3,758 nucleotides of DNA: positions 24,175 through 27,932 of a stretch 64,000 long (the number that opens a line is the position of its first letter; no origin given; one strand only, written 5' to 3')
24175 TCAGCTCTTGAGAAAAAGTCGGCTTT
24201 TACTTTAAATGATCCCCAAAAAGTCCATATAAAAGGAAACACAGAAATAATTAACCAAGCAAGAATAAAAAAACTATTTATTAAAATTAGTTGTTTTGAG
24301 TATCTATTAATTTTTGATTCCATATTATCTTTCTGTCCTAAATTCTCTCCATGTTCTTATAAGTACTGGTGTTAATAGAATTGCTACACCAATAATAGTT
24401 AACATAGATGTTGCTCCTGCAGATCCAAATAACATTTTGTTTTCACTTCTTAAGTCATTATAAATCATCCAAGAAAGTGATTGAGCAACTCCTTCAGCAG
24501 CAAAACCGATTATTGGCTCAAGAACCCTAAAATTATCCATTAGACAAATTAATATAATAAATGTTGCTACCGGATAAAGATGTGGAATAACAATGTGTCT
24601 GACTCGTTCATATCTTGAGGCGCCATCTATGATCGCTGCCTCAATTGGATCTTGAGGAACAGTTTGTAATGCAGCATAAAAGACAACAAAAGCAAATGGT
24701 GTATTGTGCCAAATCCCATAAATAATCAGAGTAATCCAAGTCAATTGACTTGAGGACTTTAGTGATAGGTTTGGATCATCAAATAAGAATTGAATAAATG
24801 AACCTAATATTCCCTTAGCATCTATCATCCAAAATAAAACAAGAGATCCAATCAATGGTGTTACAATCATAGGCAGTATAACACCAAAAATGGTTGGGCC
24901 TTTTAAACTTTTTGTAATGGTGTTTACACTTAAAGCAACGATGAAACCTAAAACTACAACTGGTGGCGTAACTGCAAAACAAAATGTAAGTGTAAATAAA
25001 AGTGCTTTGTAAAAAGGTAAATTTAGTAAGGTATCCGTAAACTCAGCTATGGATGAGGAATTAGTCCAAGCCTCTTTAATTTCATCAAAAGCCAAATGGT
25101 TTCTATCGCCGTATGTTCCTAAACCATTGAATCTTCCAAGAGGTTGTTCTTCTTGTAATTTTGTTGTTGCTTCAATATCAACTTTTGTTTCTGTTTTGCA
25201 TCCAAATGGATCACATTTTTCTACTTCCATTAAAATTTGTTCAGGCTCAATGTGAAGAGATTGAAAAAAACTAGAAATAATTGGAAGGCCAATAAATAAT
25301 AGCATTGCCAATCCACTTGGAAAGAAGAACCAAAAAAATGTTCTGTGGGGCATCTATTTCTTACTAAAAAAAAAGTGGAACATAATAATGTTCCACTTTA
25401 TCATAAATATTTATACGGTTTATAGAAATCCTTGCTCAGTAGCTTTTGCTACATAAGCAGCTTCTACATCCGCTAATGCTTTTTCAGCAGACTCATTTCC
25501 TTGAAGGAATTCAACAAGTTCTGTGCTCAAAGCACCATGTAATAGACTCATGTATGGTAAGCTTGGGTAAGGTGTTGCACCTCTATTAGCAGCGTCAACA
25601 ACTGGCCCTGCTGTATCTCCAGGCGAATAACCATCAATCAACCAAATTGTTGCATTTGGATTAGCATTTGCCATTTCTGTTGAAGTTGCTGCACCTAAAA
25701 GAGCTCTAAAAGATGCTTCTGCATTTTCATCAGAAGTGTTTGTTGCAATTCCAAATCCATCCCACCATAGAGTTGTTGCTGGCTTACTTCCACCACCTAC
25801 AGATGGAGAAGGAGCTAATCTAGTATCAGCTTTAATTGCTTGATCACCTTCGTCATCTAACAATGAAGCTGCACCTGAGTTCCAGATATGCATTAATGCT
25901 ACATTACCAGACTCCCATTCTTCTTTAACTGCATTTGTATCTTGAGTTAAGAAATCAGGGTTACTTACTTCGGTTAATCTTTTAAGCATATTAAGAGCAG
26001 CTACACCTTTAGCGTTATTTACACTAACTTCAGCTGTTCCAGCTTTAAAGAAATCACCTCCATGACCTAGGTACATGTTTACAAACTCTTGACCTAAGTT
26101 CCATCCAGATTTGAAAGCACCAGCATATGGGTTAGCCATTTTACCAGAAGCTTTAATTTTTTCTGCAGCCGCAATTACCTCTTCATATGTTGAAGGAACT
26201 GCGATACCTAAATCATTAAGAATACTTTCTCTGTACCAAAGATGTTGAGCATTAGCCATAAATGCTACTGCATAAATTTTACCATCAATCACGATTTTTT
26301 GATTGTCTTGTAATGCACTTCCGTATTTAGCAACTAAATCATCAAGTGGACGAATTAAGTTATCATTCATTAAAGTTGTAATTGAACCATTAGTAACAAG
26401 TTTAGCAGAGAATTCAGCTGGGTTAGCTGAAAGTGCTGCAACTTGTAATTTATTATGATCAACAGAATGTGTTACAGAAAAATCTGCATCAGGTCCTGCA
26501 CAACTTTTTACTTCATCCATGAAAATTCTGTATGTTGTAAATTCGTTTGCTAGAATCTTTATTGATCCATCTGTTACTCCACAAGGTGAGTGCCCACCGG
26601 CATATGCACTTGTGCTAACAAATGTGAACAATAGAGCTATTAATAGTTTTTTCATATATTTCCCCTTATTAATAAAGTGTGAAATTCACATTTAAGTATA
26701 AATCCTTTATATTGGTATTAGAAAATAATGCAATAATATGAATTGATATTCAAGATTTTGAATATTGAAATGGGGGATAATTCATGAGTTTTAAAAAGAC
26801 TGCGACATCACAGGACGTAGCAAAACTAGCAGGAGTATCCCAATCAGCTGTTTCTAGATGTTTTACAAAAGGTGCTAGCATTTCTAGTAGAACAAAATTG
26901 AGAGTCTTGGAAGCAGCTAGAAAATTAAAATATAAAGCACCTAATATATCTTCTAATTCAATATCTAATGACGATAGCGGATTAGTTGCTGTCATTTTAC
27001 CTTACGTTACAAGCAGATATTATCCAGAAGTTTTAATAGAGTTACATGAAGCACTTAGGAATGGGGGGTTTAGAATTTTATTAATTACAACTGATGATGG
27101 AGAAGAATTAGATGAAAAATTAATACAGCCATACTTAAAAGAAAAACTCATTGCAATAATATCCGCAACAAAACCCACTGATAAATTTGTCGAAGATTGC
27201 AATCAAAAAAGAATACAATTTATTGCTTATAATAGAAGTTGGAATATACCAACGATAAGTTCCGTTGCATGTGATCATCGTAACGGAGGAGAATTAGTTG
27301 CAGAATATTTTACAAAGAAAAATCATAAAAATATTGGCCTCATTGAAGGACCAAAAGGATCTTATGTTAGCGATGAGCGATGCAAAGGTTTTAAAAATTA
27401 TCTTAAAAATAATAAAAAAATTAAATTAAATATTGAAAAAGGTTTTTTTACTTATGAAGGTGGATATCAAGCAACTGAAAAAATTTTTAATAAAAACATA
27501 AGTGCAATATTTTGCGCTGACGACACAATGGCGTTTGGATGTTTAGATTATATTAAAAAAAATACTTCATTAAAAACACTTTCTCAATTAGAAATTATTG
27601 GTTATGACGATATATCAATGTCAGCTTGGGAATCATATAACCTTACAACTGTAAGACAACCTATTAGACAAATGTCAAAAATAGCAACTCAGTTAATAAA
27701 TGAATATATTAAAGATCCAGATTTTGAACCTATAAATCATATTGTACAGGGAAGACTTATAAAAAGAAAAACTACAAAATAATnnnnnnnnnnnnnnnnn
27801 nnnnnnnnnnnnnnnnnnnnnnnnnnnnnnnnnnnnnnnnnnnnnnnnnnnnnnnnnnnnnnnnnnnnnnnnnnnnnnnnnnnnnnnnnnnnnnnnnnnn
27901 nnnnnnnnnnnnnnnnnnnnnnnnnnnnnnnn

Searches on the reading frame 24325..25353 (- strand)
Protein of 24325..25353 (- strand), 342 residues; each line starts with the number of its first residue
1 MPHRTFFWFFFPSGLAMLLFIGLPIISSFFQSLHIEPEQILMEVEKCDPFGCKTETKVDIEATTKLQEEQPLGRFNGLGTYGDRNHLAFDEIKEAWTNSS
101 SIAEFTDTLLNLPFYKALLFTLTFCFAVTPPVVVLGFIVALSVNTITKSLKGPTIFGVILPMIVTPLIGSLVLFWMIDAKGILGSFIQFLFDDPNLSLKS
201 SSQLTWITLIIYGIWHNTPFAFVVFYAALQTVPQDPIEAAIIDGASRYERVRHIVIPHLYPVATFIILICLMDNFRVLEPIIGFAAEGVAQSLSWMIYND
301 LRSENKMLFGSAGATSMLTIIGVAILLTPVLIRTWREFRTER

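Call 47: search_protein_families(library=pfam, proteins=[window:24325-25353:-], max_evalue=0.00001)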
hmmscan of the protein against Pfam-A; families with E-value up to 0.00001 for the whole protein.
window:24325-25353:- (342 aa): 1 family
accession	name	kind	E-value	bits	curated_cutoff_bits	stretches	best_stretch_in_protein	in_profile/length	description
PF00528.27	BPD_transp_1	-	8.8e-12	45.6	26.4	1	133-325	2-167/184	Binding-protein-dependent transport system inner membrane component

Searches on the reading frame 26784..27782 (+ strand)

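Call 47: search_protein_families(library=pfam, proteins=[window:26784-27782:+], max_evalue=0.00001)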
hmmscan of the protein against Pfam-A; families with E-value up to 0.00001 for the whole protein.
window:26784-27782:+ (332 aa): 4 families
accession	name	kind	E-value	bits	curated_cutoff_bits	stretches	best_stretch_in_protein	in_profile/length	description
PF13407.12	Peripla_BP_4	-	3.7e-18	66.4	35.1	1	122-310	56-255/258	Periplasmic binding protein domain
PF00532.27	Peripla_BP_1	-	4.6e-18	66.1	22.2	1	68-293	4-245/281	Periplasmic binding proteins and sugar binding domain of LacI family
PF13377.12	Peripla_BP_3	-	1.7e-15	57.9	26.5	1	173-331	1-167/167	Periplasmic binding protein-like domain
PF00356.27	LacI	-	8.1e-11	42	27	1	10-51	3-44/46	Bacterial regulatory proteins, lacI family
